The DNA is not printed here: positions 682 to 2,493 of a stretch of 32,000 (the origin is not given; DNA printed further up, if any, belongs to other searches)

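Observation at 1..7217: Uncharacterised extracytoplasmic accessory module (NHL/TPR anchor protein - Yip1 - membrane-anchored protein) coupled to a mannan-type ABC importer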

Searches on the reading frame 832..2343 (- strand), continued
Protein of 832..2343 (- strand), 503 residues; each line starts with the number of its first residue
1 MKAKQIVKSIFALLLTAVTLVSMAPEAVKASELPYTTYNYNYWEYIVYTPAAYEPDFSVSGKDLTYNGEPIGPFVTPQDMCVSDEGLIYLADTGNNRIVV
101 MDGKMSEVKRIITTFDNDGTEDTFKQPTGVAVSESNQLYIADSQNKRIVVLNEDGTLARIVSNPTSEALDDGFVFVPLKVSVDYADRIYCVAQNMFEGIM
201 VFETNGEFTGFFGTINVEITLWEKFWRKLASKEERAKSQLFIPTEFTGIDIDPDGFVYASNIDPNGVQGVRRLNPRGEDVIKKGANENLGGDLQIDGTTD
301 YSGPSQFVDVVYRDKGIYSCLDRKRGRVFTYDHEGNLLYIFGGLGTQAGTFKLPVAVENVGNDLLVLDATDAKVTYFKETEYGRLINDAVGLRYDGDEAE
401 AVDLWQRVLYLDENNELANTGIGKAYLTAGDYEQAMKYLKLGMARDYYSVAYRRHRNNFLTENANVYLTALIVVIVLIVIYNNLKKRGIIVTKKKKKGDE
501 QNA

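Call 24: search_solved_structures(query=window:832-2343:-, max_evalue=0.01)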
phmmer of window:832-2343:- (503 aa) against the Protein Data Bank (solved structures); distinct sequences matched with E-value up to 0.01: 74 (the best 60 are shown).
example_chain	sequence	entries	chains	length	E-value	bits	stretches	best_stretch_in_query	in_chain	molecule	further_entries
6d69_A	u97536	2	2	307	1.1e-22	83.5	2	68-214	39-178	NHL Repeat Region of D. melanogaster Thin | Thin, isoform D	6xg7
3wwa_A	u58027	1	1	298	3.4e-20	75.3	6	70-152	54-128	Pizza7H protein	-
6fpt_A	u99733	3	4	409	8.6e-20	73.9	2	68-214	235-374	E3 ubiquitin-protein ligase TRIM71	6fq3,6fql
8j72_A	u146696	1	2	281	1.8e-19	72.8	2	68-214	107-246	E3 ubiquitin-protein ligase TRIM71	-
6qsd_A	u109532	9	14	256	2.1e-19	72.6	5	70-153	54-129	Pizza6S | Pizza6-S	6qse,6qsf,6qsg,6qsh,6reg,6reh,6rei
9jur_A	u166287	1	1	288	6.3e-19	71.1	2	68-214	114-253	E3 ubiquitin-protein ligase TRIM71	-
7qrx_A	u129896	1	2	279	7e-19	70.9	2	68-214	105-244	E3 ubiquitin-protein ligase TRIM71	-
6f0t_A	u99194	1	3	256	3e-18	68.8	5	74-152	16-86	Pizza6-SFW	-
3ww9_A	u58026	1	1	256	7.5e-18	67.5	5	70-153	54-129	pizza6 protein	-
7zpw_A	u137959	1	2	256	2.9e-17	65.6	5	70-153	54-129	Pizza6-TSK-TSH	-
6f0s_A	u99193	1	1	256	3.4e-17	65.3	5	70-153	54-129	Pizza6-SYW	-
9qhb_A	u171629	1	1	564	5.3e-17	64.7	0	395-455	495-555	Engineered tetratricopeptide repeat protein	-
7zpz_A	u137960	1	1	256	7.1e-17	64.3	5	71-152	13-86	Pizza6-TSR-TSH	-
6ren_A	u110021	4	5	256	8.6e-17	64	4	73-154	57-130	3fPizza6-SH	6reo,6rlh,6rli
6rej_A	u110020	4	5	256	1.4e-16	63.3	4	70-152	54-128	Pizza6-SH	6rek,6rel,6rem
1rwi_B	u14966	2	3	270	4.1e-11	45.3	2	75-154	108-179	Serine/threonine-protein kinase pknD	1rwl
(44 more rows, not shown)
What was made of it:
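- The M. tuberculosis PknD sensor domain is an NHL propeller (PDB 1rwi is among the hits in call 24).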

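Call 29: search_protein_representatives(protein=window:832-2343:-)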
Query: 503 residues. Proteins with E-value up to 0.001 (for the whole library): 50712; up to 1e-10: 15985; up to 1e-30: 1993. The best 150 are listed.
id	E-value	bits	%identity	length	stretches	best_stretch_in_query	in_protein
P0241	9.9e-208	707.0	51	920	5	136-487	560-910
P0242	1.5e-195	666.8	65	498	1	13-487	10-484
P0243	1.9e-188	643.4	53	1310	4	135-484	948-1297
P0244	5.5e-161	552.8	56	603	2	153-479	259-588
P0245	1.3e-146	505.4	51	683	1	10-488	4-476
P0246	8.1e-145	499.5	53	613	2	120-489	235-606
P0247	5.8e-134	463.7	34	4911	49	73-160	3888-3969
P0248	1.2e-131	456.0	34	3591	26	73-164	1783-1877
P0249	2.4e-126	438.6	57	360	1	140-481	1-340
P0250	6.0e-123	427.4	45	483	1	14-498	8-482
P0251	1.4e-120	419.6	44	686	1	8-488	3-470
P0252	4.2e-120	418.0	48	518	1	11-484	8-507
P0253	3.5e-117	408.4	42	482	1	10-489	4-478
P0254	1.1e-116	406.7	45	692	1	17-488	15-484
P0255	1.2e-116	406.6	45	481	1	14-499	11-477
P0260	7.1e-105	367.8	42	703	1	8-486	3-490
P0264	2.0e-103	363.0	39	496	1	24-487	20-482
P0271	1.2e-99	350.5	38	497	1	13-495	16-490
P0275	2.7e-97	342.8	40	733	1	10-489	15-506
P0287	2.4e-94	333.1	41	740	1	8-475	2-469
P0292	4.2e-92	325.7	37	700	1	8-487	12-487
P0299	1.1e-90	320.9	37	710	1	10-486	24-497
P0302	1.3e-89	317.5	37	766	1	17-496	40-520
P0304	1.7e-89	317.1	36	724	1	13-482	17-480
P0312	8.0e-89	314.8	36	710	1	15-481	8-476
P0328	2.8e-86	306.4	34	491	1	14-483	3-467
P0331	4.6e-86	305.7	35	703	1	13-483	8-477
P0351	7.5e-83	295.1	33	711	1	11-488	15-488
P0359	1.4e-82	294.2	35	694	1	14-494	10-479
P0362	1.6e-82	294.1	38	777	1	7-479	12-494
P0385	1.5e-80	287.6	35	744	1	27-482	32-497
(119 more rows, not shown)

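Call 30: search_protein_families(library=pfam, proteins=[P0245, P0251, P0254, P0260, P0275, P0287, P0302, P0362, P0241, P0243], max_evalue=0.001)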
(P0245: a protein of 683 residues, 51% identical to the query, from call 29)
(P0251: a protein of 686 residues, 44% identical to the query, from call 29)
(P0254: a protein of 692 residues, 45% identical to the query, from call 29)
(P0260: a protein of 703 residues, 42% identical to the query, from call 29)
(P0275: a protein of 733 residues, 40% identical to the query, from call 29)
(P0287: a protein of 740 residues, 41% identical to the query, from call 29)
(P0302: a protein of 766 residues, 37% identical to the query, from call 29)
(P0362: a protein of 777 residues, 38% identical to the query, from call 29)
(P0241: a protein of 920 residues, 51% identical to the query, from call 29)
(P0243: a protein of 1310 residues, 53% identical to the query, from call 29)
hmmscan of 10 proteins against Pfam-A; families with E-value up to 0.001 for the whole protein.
P0245 (683 aa): 2 families
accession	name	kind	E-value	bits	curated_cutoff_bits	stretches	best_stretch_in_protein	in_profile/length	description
PF04893.22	Yip1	-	3.6e-15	56.7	28.6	1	488-656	2-171/173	Yip1 domain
PF01436.27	NHL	-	2.9e-10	40.1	20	1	114-137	4-27/28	NHL repeat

P0251 (686 aa): 2 families
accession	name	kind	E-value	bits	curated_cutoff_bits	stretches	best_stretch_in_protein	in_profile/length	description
PF04893.22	Yip1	-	8e-07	29.5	28.6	1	493-661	3-170/173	Yip1 domain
PF01436.27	NHL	-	1.2e-06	28.7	20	0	62-87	1-27/28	NHL repeat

P0254 (692 aa): 4 families
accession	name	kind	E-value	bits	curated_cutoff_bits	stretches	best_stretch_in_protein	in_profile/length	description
PF04893.22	Yip1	-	1.6e-17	64.4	28.6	1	498-666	3-171/173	Yip1 domain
PF01436.27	NHL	-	4.7e-15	55.2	20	1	63-89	1-27/28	NHL repeat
PF25021.1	TEN_NHL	-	0.0003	20.3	27.1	0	111-136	328-353/357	Teneurin NHL domain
PF08450.18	SGL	-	0.00045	20.3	26.3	0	72-164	142-233/246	SMP-30/Gluconolactonase/LRE-like region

P0260 (703 aa): 6 families
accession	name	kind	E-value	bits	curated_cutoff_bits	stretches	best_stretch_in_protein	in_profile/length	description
PF01436.27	NHL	-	5.1e-15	55.1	20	2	112-137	1-26/28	NHL repeat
PF04893.22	Yip1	-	6.5e-15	55.9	28.6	1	507-676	1-170/173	Yip1 domain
PF08450.18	SGL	-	1.2e-05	25.5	26.3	1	76-154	147-224/246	SMP-30/Gluconolactonase/LRE-like region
PF13432.12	TPR_16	-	3.7e-05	24.5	32.7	1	399-443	10-54/65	Tetratricopeptide repeat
PF07719.23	TPR_2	-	6.8e-05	23.1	27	0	389-418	4-33/34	Tetratricopeptide repeat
PF13414.12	TPR_11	-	0.00027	21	26.8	1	396-433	4-41/42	TPR repeat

P0275 (733 aa): 4 families
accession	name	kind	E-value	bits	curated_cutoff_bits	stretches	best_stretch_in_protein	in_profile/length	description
PF01436.27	NHL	-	8.2e-16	57.6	20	2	124-151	1-28/28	NHL repeat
PF04893.22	Yip1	-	5.2e-12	46.4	28.6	1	537-706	2-171/173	Yip1 domain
PF08450.18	SGL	-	3.3e-05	24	26.3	1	85-166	143-225/246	SMP-30/Gluconolactonase/LRE-like region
PF25021.1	TEN_NHL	-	0.00029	20.4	27.1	0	75-99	329-353/357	Teneurin NHL domain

P0287 (740 aa): 3 families
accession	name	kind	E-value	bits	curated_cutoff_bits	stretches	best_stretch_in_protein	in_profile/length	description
PF01436.27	NHL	-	3.5e-10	39.8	20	0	60-86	1-27/28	NHL repeat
PF02518.31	HATPase_c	-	7e-10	39.8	26.4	1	628-739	7-109/111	Histidine kinase-, DNA gyrase B-, and HSP90-like ATPase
PF06580.19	His_kinase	-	1.5e-08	35.2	25.2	1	544-610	14-80/81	Histidine kinase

P0302 (766 aa): 6 families
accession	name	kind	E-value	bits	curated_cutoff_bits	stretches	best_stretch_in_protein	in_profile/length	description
PF04893.22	Yip1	-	5e-14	53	28.6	1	571-740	2-171/173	Yip1 domain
PF01436.27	NHL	-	1.6e-11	44.1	20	1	140-166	1-27/28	NHL repeat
PF07719.23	TPR_2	-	2.5e-07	30.7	27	0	442-464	3-25/34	Tetratricopeptide repeat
PF13432.12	TPR_16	-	4.2e-07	30.7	32.7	1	413-464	4-55/65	Tetratricopeptide repeat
PF13414.12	TPR_11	-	0.00047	20.2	26.8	1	416-454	4-42/42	TPR repeat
PF08450.18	SGL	-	0.00091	19.3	26.3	0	100-181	142-224/246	SMP-30/Gluconolactonase/LRE-like region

P0362 (777 aa): 3 families
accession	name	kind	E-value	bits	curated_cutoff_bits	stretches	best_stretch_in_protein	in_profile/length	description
PF01436.27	NHL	-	6.4e-13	48.5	20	2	75-101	1-27/28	NHL repeat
PF04893.22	Yip1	-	8.6e-12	45.7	28.6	1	583-753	3-173/173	Yip1 domain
PF08450.18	SGL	-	0.00022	21.4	26.3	1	86-166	145-225/246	SMP-30/Gluconolactonase/LRE-like region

P0241 (920 aa): 5 families
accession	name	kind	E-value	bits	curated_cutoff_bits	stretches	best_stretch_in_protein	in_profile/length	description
PF01436.27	NHL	-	3.8e-20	71.3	20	2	70-96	1-27/28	NHL repeat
PF08450.18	SGL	-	1.2e-09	38.6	26.3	1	76-162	139-225/246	SMP-30/Gluconolactonase/LRE-like region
PF25021.1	TEN_NHL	-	1.5e-07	31.1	27.1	0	73-95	332-354/357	Teneurin NHL domain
PF13449.12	Phytase-like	-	5.8e-05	23.6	27.6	0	125-185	72-132/284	Esterase-like activity of phytase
PF14559.12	TPR_19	-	0.00011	22.9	25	1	819-867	5-53/68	Tetratricopeptide repeat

P0243 (1310 aa): 4 families
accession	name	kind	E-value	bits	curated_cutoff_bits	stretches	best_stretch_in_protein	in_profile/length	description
PF01436.27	NHL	-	8.6e-12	44.9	20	1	71-97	1-27/28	NHL repeat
PF25021.1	TEN_NHL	-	1e-08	35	27.1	0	120-161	140-179/357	Teneurin NHL domain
PF08450.18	SGL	-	5.5e-06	26.6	26.3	0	85-169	148-231/246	SMP-30/Gluconolactonase/LRE-like region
PF14559.12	TPR_19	-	2.3e-05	25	25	1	1209-1256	5-52/68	Tetratricopeptide repeat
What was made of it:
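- The NHL::Yip1 fusion ties the propeller to a polytopic membrane domain with no catalytic precedent (call 30).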

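Call 31: predict_structure(alignment_id=A1)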
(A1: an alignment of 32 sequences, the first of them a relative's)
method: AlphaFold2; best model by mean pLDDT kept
length: 780 residues; sequences in the alignment: 32
mean_pLDDT: 74.0   pTM: 0.79
mean pLDDT of the five models: 74.0, 74.0, 67.9, 67.1, 66.2
residues with pLDDT >= 90: 229; 70-90: 280; 50-70: 139; < 50: 132
segments of 3 or more residues with pLDDT < 50: 1-10, 236-238, 248-275, 298-315, 328-339, 341-344, 405-412, 496-539, 580-583
pLDDT, mean of each block of 10 residues (from residue 1): 46 67 81 75 73 76 87 92 96 92 89 74 78 82 83 94 95 91 94 89 86 76 68 64 61 39 30 50 82 67 38 46 56 42 53 85 87 91 88 89 46 66 95 94 75 61 87 95 89 55 34 24 29 36 73 89 90 63 57 85 91 72 74 64 84 83 66 90 85 56 74 92 95 91 93 95 93 90
secondary structure, 60 per line:
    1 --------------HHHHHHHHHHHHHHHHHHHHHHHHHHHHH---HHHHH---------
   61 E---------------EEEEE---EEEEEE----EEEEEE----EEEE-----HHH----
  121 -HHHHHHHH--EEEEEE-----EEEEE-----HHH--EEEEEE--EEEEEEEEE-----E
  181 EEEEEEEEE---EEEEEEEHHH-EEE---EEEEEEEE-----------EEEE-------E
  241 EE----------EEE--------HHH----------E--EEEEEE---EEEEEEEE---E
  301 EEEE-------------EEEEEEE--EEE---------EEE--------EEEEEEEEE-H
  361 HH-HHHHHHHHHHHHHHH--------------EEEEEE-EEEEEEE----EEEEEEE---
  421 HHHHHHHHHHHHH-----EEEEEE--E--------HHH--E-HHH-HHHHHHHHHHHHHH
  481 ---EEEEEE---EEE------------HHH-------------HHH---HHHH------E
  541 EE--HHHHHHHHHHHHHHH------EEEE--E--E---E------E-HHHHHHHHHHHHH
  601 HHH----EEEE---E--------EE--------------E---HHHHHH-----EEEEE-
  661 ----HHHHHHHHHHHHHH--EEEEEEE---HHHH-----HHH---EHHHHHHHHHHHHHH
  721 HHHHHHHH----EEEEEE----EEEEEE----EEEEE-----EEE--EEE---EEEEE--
elements in order (helices of 4 or more, strands of 3 or more residues): H15-43 H47-51 E77-81 E85-90 E95-100 E105-108 H122-129 E132-137 E143-147 E158-163 E166-174 E180-189 E193-199 E204-206 E210-217 E229-232 E240-242 E253-255 E280-285 E289-296 E300-304 E318-324 E327-329 E339-341 E350-358 H364-378 E393-398 E400-406 E411-417 H421-433 E439-444 H467-480 E484-489 E493-495 H530-533 E540-542 H545-559 E566-569 H588-603 E608-611 H644-649 E655-659 H665-678 E681-687 H691-694 H707-728 E733-738 E743-748 E753-757 E763-765 E768-770 E774-778

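Call 35: fold_search(model_id=the predicted structure, library=pdb)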
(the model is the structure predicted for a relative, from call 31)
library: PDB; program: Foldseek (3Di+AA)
matches with E <= 10: 1390; with E <= 0.001: 495
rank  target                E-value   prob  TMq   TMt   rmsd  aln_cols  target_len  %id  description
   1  5opq_A                1.1e-30  1.00  0.58  0.67   7.0       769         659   14  A 3,6-anhydro-D-galactosidase produced by Zobellia galactanivorans. This is an exo-lytic enzyme that hydrolyzes termin (released 2017-11-29)
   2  8rzk_A                2.0e-30  1.00  0.57  0.66   7.2       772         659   14  The Michaelis complex of ZgGH129 D486N from Zobellia galactanivorans with neo-b/k-oligo-carrageenan tetrasaccharide (b (released 2024-07-31)
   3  5opq_D                9.0e-30  1.00  0.58  0.67   7.4       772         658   14  A 3,6-anhydro-D-galactosidase produced by Zobellia galactanivorans. This is an exo-lytic enzyme that hydrolyzes termin (released 2017-11-29)
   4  5wzn_A                1.5e-25  1.00  0.57  0.69   7.5       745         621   13  Alpha-N-acetylgalactosaminidase NagBb from Bifidobacterium bifidum - GalNAc complex (released 2017-06-07)
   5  5wzq_B                3.8e-25  1.00  0.56  0.69   7.4       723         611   14  Alpha-N-acetylgalactosaminidase NagBb from Bifidobacterium bifidum - quadruple mutant (released 2017-06-07)
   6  5wzq_A                5.8e-25  1.00  0.56  0.69   7.4       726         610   14  Alpha-N-acetylgalactosaminidase NagBb from Bifidobacterium bifidum - quadruple mutant (released 2017-06-07)
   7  5wzp_B                7.2e-25  1.00  0.55  0.68   7.6       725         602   14  Alpha-N-acetylgalactosaminidase NagBb from Bifidobacterium bifidum - ligand free (released 2017-06-07)
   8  5wzr_B                7.2e-25  1.00  0.56  0.68   7.0       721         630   13  Alpha-N-acetylgalactosaminidase NagBb from Bifidobacterium bifidum - Gal-NHAc-DNJ complex (released 2017-06-07)
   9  5wzp_A                9.9e-25  1.00  0.54  0.67   7.8       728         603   13  Alpha-N-acetylgalactosaminidase NagBb from Bifidobacterium bifidum - ligand free (released 2017-06-07)
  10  5wzn_B                1.2e-24  1.00  0.55  0.67   7.6       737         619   13  Alpha-N-acetylgalactosaminidase NagBb from Bifidobacterium bifidum - GalNAc complex (released 2017-06-07)
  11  5wzr_A                3.1e-24  1.00  0.56  0.67   7.7       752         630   14  Alpha-N-acetylgalactosaminidase NagBb from Bifidobacterium bifidum - Gal-NHAc-DNJ complex (released 2017-06-07)
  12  6qev_B                1.2e-20  1.00  0.45  0.29   8.6       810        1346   10  EngBF DARPin Fusion 4b B6 (released 2019-11-06)
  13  6sh9_B                1.7e-20  1.00  0.45  0.29   8.7       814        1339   10  EngBF DARPin Fusion 4b D12 (released 2019-11-06)
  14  6qfo                  2.3e-19  1.00  0.45  0.29   8.6       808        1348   11  EngBF DARPin Fusion 9b 3G124 (released 2019-11-06)
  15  6qep                  2.9e-19  1.00  0.45  0.29   8.7       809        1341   11  EngBF DARPin Fusion 4b H14 (released 2019-11-06)
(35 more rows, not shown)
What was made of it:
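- On CAZy GH129: Foldseek top hits are 5opq, 8rzk and 5wzn at E 1e-30 to 1e-25 (calls 31, 35).
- Foldseek gives GH129 at E 1e-30, then GH101, GH36 and GH31 (calls 31, 35).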

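Call 38: find_related_loci(query=A3, collection=genome_contigs, flank=10000)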
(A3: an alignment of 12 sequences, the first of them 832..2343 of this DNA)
Query A3 (503 aa) in genome_contigs; peptide patterns used: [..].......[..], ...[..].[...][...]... (x = any residue, [..] = any of these).
599 stretches matched a pattern (row limit reached: there are more); 491 encode a relative of the query (tblastn E <= 1e-3); the best 80 are kept; 80 distinct loci.
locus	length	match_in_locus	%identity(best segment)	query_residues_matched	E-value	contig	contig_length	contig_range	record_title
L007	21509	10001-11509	97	1-503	0e+0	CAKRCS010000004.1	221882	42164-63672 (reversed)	MAG: uncultured Agathobacter sp. isolate REFINED_METABAT215_TOP10_CONTIGS_1500_ASSEMBLY_K77_MERGED__Hadza_MoBio_hadza-E-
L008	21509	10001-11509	98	1-503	0e+0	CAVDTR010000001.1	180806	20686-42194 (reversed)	Lachnospiraceae bacterium isolate G02649-L1_cleanbin_000011 genome assembly, contig: Spades_G02649-L1_contig_15, whole g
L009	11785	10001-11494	82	1-498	0e+0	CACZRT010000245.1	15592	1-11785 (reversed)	MAG: uncultured Lachnospiraceae bacterium isolate RUG12884 genome assembly, contig: RUG12884_asm_245, whole genome shotg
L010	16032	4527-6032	77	4-503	0e+0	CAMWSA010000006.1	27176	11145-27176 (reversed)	MAG TPA_asm: uncultured Lachnospiraceae bacterium isolate SRR14411252_bin.3_metawrap_v1.3_MAG genome assembly, contig: N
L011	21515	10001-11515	76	1-503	0e+0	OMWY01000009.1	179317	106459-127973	uncultured Clostridiales bacterium isolate RUG055 genome assembly, contig: scaffold_153, whole genome shotgun sequence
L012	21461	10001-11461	75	5-491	0e+0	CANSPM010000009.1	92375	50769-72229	MAG TPA_asm: uncultured Lachnospiraceae bacterium isolate SRR15730548_bin.31_metawrap_v1.3_MAG genome assembly, contig:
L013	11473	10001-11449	76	1-482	0e+0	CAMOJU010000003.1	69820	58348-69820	MAG: uncultured Lachnospiraceae bacterium isolate SRR873603_bin.92_metaWRAP_v1.3_MAG genome assembly, contig: NODE_619_l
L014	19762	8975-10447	76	6-498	0e+0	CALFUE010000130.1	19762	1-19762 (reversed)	MAG TPA_asm: uncultured bacterium isolate ERR1278072_bin.18_CONCOCT_v1.1_MAG genome assembly, contig: ERZ842375.1613, wh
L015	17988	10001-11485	72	1-495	0e+0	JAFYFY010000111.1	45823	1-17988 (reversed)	MAG: Lachnospiraceae bacterium isolate RGIG7055 Sheep_Rumen.Co__c2008383, whole genome shotgun sequence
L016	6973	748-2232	71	1-503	0e+0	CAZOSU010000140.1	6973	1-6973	MAG TPA_asm: uncultured Acetatifactor sp. isolate SRP315200_co1_691 genome assembly, contig: NODE_26047_length_6973_cov_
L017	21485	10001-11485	70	1-503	0e+0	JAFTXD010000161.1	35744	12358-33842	MAG: Lachnospiraceae bacterium isolate RGIG4230 Roe_deer_Colon-4__c433896, whole genome shotgun sequence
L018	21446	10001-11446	72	1-482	0e+0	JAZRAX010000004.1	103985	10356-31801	MAG: Acetatifactor sp. isolate T1900045135_TC20190129.MAGScoT_cleanbin_000005 SGB_4891_k141_1299342, whole genome shotgu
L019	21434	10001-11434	73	1-478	0e+0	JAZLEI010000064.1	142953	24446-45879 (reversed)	MAG: Acetatifactor sp. isolate T1900045021_TC20190014.MAGScoT_cleanbin_000007 SGB_4405_k141_350287, whole genome shotgun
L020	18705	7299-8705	74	1-469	0e+0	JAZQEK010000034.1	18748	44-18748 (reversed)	MAG: Acetatifactor sp. isolate T1900044634_TS20190100.MAGScoT_cleanbin_000009 SGB_1112_k141_289549, whole genome shotgun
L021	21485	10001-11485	71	1-503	0e+0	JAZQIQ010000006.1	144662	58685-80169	MAG: Acetatifactor sp. isolate T1900044623_TS20190089.MAGScoT_cleanbin_000025 SGB_915_k141_489871, whole genome shotgun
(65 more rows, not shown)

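Call 42: find_encoding_contigs(protein=P0254, flank=10000, max_places=2)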
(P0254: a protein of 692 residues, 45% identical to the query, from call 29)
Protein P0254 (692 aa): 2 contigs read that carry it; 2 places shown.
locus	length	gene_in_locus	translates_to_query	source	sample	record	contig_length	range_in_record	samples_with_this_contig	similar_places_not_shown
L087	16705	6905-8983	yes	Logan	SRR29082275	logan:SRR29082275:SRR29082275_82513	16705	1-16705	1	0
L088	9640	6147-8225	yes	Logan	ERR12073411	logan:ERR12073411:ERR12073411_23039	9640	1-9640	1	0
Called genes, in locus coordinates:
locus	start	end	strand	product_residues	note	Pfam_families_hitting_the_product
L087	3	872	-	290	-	?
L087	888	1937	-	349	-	PF00356:LacI (weak), PF00532:Peripla_BP_1, PF13377:Peripla_BP_3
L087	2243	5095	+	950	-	PF01547:SBP_bac_1, PF13416:SBP_bac_8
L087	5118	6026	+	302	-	PF00528:BPD_transp_1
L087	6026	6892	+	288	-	PF00528:BPD_transp_1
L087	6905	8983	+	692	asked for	PF01436:NHL (weak), PF04893:Yip1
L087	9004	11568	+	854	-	PF18952:DUF5696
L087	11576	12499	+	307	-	PF00528:BPD_transp_1 (weak)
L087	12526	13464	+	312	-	PF00528:BPD_transp_1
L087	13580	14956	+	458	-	PF01547:SBP_bac_1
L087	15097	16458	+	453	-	PF02156:Glyco_hydro_26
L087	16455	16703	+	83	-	?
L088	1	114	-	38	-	?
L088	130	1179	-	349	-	PF00356:LacI (weak), PF00532:Peripla_BP_1, PF13377:Peripla_BP_3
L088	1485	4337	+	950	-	PF01547:SBP_bac_1, PF13416:SBP_bac_8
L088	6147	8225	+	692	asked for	PF01436:NHL (weak), PF04893:Yip1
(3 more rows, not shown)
